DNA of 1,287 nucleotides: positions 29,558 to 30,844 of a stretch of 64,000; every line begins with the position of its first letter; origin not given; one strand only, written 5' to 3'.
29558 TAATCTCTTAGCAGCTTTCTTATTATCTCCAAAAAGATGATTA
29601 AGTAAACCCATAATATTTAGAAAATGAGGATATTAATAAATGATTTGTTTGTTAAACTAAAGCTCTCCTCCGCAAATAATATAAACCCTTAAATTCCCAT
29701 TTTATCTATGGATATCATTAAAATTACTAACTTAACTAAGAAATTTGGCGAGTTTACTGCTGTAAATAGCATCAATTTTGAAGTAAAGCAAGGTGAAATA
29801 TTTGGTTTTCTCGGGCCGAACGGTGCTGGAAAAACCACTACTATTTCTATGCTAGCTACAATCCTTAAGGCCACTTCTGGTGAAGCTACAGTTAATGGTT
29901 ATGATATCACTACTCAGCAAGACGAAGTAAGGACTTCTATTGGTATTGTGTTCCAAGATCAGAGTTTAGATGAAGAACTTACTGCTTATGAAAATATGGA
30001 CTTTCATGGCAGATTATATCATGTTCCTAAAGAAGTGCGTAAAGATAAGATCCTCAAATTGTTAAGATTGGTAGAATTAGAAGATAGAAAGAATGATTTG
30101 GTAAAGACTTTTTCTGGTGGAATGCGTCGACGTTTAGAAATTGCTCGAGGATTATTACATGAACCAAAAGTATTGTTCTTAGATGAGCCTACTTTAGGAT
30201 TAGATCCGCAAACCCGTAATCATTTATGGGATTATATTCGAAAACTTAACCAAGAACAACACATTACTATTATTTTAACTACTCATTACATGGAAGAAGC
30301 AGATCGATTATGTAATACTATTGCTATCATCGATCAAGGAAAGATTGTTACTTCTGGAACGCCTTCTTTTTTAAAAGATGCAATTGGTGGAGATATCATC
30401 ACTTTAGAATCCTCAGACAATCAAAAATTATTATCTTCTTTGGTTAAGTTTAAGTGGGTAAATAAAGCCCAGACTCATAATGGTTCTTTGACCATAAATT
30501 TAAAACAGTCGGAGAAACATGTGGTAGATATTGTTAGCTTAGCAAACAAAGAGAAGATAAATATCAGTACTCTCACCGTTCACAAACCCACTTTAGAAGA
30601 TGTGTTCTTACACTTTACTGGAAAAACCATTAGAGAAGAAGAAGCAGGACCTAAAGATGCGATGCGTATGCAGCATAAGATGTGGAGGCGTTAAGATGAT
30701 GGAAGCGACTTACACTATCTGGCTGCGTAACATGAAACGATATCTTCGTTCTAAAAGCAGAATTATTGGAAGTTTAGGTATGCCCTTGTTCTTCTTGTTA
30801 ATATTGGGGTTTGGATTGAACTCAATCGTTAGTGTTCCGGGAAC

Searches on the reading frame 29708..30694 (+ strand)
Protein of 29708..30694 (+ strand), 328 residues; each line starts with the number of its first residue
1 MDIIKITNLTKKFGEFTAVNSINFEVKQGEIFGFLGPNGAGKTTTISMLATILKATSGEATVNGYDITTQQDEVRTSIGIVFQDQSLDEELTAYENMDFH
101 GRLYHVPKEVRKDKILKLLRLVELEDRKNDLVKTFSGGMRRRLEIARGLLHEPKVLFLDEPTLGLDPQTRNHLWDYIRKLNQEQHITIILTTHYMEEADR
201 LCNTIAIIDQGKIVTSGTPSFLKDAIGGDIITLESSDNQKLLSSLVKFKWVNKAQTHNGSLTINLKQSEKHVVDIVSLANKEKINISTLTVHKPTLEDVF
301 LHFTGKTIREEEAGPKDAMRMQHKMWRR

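Call 9: search_protein_families(library=pfam, proteins=[window:29708-30694:+], max_evalue=0.001)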
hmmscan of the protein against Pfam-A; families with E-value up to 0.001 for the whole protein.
window:29708-30694:+ (328 aa): 8 families
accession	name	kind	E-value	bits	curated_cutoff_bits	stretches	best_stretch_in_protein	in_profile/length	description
PF00005.33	ABC_tran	-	4.1e-36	125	25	1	20-162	2-136/137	ABC transporter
PF13304.12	AAA_21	-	1e-10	42.6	27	1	114-193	220-298/304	AAA domain, putative AbiEii toxin, Type IV TA system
PF13732.12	DrrA1-3_C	-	8.8e-10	39.6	27.4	1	217-302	1-79/81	ATP-binding protein DrrA1-3-like, C-terminal domain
PF13175.12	AAA_15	-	1.9e-05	24.9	32.1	0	153-193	329-369/374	AAA ATPase domain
PF00004.35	AAA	-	3e-05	24.9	21.2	1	34-200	3-116/131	ATPase family associated with various cellular activities (AAA)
PF02463.25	SMC_N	-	3.1e-05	24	40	1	33-204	28-211/220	RecF/RecN/SMC N terminal domain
PF13476.12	AAA_23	-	0.00024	22.2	27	1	12-97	6-87/201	AAA domain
PF03215.21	Rad17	-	0.0006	20.2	23.8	0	25-148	41-165/186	Rad17 P-loop domain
